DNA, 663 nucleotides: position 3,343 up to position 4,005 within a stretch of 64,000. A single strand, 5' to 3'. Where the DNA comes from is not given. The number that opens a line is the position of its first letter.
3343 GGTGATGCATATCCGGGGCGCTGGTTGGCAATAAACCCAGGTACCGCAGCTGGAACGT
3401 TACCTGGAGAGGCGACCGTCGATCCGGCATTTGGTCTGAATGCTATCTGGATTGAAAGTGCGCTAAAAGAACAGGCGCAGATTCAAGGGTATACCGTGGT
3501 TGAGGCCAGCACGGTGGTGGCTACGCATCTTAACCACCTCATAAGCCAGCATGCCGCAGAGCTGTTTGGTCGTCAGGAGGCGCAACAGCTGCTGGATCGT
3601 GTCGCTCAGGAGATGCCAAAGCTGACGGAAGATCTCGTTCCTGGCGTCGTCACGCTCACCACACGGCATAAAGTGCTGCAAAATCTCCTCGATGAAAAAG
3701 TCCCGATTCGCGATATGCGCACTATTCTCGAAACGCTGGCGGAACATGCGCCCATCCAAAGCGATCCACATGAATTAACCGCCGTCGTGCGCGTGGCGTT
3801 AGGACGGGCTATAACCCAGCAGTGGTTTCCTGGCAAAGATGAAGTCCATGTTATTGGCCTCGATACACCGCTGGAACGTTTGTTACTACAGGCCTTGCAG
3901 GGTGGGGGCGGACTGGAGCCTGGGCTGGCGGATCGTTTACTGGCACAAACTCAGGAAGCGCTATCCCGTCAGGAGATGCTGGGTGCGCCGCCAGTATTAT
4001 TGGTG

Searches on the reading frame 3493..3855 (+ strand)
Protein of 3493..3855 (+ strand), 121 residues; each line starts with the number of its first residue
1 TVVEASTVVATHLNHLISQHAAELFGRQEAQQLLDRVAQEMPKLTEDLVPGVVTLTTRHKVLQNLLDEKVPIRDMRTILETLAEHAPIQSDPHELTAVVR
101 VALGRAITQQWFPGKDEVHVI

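Call 51: search_dna_similar(query=window:3493-3855:+, collection=plasmids, mode=protein, max_evalue=0.001, max_rows=40, rows=spread)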
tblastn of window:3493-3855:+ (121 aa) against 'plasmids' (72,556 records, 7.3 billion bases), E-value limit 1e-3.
Records with a match: 347; places in all: 491; records where one place covers at least 80% of the query: 331.
Best place of each record, by identity: >=99% 8; 90-95% 5; 80-90% 1; 60-80% 140; <60% 193.
By first word of the organism name: Ralstonia 136; Escherichia 24; Sinorhizobium 24; Azospirillum 23; Pantoea 14; Sulfitobacter 11; Bradyrhizobium 9; Mycetohabitans 9; Mesorhizobium 7; Phyllobacterium 7; and 50 more.
By predicted mobility (MOB-suite, as given by PLSDB): non-mobilizable 180; mobilizable 130; conjugative 37.
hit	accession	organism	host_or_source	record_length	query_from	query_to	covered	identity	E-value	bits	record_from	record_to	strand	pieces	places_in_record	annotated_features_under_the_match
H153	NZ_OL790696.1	Escherichia coli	-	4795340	1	121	100%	99.2%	2e-72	240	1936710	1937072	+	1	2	none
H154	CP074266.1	Salmonella enterica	environmental,surface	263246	1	121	100%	91.7%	2e-66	223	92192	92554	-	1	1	flhA: flagellar biosynthesis protein FlhA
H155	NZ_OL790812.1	Proteus mirabilis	-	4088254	1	121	100%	70.2%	1e-50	178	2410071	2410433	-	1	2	none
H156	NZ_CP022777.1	Ralstonia solanacearum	Solanum tuberosum,single cell,Potato ...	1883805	1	121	100%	61.2%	4e-39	145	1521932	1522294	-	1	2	none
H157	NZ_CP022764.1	Ralstonia solanacearum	Solanum tuberosum,single cell,Potato ...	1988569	1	121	100%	61.2%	4e-39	145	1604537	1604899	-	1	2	none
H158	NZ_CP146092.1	Ralstonia sp. RRA.1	-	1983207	1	121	100%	60.3%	1e-38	143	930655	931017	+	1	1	none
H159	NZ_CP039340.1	Ralstonia pseudosolanacearum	-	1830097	1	121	100%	60.3%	2e-38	142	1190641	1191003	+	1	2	none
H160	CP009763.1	Ralstonia solanacearum OE1-1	Solanum virginianum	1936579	1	121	100%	60.3%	3e-38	142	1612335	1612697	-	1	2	flhA: flagellar biosynthesis protein FlhA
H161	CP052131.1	Ralstonia solanacearum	tomato,cell culture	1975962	1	121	100%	60.3%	3e-38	142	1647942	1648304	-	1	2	flhA: flagellar biosynthesis protein FlhA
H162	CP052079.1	Ralstonia solanacearum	tomato,cell culture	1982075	1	121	100%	60.3%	3e-38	142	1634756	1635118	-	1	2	none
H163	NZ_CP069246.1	Ralstonia pseudosolanacearum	Arachis hypogaea,tissue sample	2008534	1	121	100%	60.3%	3e-38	142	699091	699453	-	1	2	none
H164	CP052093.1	Ralstonia solanacearum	tomato,cell culture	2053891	1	121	100%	60.3%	3e-38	142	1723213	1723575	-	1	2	none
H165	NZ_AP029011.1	Ralstonia pseudosolanacearum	-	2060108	1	121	100%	60.3%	3e-38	142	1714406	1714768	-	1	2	none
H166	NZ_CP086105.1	Ralstonia sp. RS650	sunflower,cell culture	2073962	1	121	100%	60.3%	3e-38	142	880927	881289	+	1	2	none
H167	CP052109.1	Ralstonia solanacearum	tomato,cell culture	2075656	1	121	100%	60.3%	3e-38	142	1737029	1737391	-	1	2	flhA: flagellar biosynthesis protein FlhA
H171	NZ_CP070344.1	Variovorax sp. PDNC026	cell culture,Plastic debris in ...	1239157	1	109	90%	45.9%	8e-19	87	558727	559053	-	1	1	none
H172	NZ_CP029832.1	Azospirillum ramasamyi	single cell,Cow dung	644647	1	108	89%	44.4%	6e-15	76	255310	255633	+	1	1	flhA: flagellar biosynthesis protein FlhA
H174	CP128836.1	Rossellomorea sp. AcN35-11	-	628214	1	111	92%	38.7%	1e-20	92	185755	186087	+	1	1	flhA: flagellar biosynthesis protein FlhA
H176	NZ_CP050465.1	Vibrio campbellii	single cell,seawater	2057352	2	120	98%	35.3%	8e-7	53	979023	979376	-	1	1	none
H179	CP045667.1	Enterobacteriaceae bacterium Kacie_13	Bacteria culture,Stream water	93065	2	107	88%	36.8%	1e-7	56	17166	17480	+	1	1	EscV/YscV/HrcV family type III secretion system export apparatus ...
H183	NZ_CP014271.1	Escherichia coli K-12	cell culture,laboratory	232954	2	108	88%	34.6%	4e-10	62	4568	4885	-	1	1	none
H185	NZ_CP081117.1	Sulfitobacter pontiacus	-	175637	1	121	100%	29.8%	1e-5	50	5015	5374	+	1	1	flhA: flagellar biosynthesis protein FlhA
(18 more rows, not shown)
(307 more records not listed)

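Call 52: get_annotated_region(hit=H155, flank=0)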
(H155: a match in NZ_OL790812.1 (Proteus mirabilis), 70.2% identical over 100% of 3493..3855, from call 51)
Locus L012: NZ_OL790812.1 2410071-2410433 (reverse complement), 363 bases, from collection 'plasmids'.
description: Proteus mirabilis strain H110 plasmid unnamed, complete sequence
organism: Proteus mirabilis (NCBI taxid 584)
taxonomy: Bacteria; Pseudomonadota; Gammaproteobacteria; Enterobacterales; Morganellaceae; Proteus; Proteus mirabilis
host: -; source: -; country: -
typing (MOB-suite, as given by PLSDB): mobilizable; relaxase MOBP
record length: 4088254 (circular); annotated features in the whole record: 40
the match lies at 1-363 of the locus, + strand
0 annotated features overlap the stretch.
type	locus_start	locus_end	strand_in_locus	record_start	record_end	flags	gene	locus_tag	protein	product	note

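Call 53: get_annotated_region(hit=H160, flank=0)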
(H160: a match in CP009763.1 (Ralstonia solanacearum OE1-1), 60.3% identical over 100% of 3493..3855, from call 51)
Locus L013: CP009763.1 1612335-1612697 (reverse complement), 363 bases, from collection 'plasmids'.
description: Ralstonia solanacearum OE1-1 plasmid, complete genome
organism: Ralstonia solanacearum OE1-1 (NCBI taxid 1429399)
taxonomy: Bacteria; Pseudomonadota; Betaproteobacteria; Burkholderiales; Burkholderiaceae; Ralstonia; Ralstonia solanacearum; Ralstonia solanacearum OE1-1
host: -; source: Solanum virginianum; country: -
typing (MOB-suite, as given by PLSDB): mobilizable; relaxase MOBP
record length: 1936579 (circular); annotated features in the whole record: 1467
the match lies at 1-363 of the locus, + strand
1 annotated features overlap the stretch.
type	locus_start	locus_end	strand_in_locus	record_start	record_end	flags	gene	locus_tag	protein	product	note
CDS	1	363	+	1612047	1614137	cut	flhA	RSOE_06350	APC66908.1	flagellar biosynthesis protein FlhA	-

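Call 54: get_annotated_region(hit=H171, flank=0)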
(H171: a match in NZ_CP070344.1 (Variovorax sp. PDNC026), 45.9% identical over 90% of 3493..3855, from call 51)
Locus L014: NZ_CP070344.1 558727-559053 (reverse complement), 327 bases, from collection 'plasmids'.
description: Variovorax sp. PDNC026 plasmid unnamed, complete sequence
organism: Variovorax sp. PDNC026 (NCBI taxid 2811425)
taxonomy: Bacteria; Pseudomonadota; Betaproteobacteria; Burkholderiales; Comamonadaceae; Variovorax; Variovorax sp. PDNC026
host: -; source: cell culture,Plastic debris in land/lake environment; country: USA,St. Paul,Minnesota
typing (MOB-suite, as given by PLSDB): non-mobilizable
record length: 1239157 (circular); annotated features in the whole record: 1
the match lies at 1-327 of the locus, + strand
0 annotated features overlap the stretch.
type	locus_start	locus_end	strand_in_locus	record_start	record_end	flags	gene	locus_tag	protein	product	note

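Call 55: get_annotated_region(hit=H172, flank=0)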
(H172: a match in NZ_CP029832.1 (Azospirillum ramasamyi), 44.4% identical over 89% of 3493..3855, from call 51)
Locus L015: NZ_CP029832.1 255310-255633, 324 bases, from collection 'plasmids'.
description: Azospirillum ramasamyi strain M2T2B2 plasmid unnamed2, complete sequence
organism: Azospirillum ramasamyi (NCBI taxid 682998)
taxonomy: Bacteria; Pseudomonadota; Alphaproteobacteria; Rhodospirillales; Azospirillaceae; Azospirillum; Azospirillum ramasamyi
host: -; source: single cell,Cow dung; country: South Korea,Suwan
typing (MOB-suite, as given by PLSDB): non-mobilizable
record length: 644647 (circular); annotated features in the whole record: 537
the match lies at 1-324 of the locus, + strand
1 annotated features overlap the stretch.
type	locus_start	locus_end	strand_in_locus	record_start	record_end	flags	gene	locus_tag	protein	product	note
CDS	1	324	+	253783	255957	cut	flhA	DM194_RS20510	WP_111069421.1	flagellar biosynthesis protein FlhA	GO:0001539 - cilium or flagellum-dependent cell motility [Evidence IEA]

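Call 56: get_annotated_region(hit=H174, flank=0)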
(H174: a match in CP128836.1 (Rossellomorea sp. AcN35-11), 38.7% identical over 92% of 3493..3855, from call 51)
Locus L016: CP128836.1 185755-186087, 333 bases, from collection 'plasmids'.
description: Rossellomorea sp. AcN35-11 plasmid unnamed, complete sequence
organism: Rossellomorea sp. AcN35-11 (NCBI taxid 3055076)
taxonomy: Bacteria; Bacillota; Bacilli; Bacillales; Bacillaceae; Rossellomorea; Rossellomorea sp. AcN35-11
host: -; source: -; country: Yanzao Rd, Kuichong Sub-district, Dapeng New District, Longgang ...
typing (MOB-suite, as given by PLSDB): non-mobilizable
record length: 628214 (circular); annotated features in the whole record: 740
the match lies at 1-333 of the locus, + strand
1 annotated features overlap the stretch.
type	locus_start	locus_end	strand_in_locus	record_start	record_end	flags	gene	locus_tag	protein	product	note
CDS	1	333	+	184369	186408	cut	flhA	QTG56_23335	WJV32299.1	flagellar biosynthesis protein FlhA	-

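Call 57: get_annotated_region(hit=H176, flank=0)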
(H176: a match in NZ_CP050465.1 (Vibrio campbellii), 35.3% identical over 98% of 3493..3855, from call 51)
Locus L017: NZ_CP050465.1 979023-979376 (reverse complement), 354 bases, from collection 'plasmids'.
description: Vibrio campbellii strain LJC015 plasmid unnamed1, complete sequence
organism: Vibrio campbellii (NCBI taxid 680)
taxonomy: Bacteria; Pseudomonadota; Gammaproteobacteria; Vibrionales; Vibrionaceae; Vibrio; Vibrio campbellii
host: -; source: single cell,seawater; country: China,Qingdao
typing (MOB-suite, as given by PLSDB): non-mobilizable
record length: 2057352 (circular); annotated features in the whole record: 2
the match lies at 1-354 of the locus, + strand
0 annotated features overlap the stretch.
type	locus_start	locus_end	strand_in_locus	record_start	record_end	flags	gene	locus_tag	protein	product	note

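Call 58: get_annotated_region(hit=H179, flank=0)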
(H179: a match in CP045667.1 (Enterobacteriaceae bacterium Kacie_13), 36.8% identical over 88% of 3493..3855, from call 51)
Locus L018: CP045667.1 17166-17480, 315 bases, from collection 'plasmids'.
description: Enterobacteriaceae bacterium Kacie_13 plasmid unnamed2, complete sequence
organism: Enterobacteriaceae bacterium Kacie_13 (NCBI taxid 2662179)
taxonomy: Bacteria; Pseudomonadota; Gammaproteobacteria; Enterobacterales; Enterobacteriaceae; ; Enterobacteriaceae bacterium Kacie 13
host: -; source: Bacteria culture,Stream water; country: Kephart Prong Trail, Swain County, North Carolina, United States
typing (MOB-suite, as given by PLSDB): non-mobilizable; replicon rep_cluster_1002
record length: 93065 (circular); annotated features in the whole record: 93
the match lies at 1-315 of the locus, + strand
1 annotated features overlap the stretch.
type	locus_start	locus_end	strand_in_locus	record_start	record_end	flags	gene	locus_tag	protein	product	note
CDS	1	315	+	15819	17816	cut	-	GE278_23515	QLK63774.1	EscV/YscV/HrcV family type III secretion system export apparatus protein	-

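Call 59: get_annotated_region(hit=H183, flank=0)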
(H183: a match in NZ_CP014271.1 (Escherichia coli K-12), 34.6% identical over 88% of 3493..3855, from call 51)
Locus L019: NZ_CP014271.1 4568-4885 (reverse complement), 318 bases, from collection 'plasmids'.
description: Escherichia coli K-12 strain K-12 DHB4 plasmid F128-(DHB4), complete sequence
organism: Escherichia coli K-12 (NCBI taxid 83333)
taxonomy: Bacteria; Pseudomonadota; Gammaproteobacteria; Enterobacterales; Enterobacteriaceae; Escherichia; Escherichia coli; Escherichia coli K-12
host: -; source: cell culture,laboratory; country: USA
typing (MOB-suite, as given by PLSDB): conjugative; replicon IncFIA,IncFIB,IncFIC; relaxase MOBF; mating-pair formation MPF_F
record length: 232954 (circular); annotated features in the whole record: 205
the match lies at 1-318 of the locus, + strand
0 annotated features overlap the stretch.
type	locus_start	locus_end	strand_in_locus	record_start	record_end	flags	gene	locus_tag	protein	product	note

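Call 60: get_annotated_region(hit=H185, flank=0)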
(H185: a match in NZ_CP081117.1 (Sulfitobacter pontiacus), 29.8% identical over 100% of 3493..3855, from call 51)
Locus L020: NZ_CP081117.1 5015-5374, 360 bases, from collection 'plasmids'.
description: Sulfitobacter pontiacus strain W028 plasmid unnamed1, complete sequence
organism: Sulfitobacter pontiacus (NCBI taxid 60137)
taxonomy: Bacteria; Pseudomonadota; Alphaproteobacteria; Rhodobacterales; Roseobacteraceae; Sulfitobacter; Sulfitobacter pontiacus
host: -; source: -; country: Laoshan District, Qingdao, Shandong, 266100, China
typing (MOB-suite, as given by PLSDB): non-mobilizable
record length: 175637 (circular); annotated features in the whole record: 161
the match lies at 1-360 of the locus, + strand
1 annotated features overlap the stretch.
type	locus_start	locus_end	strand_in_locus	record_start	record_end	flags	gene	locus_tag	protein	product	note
CDS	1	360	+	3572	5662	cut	flhA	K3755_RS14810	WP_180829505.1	flagellar biosynthesis protein FlhA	GO:0001539 - cilium or flagellum-dependent cell motility [Evidence IEA]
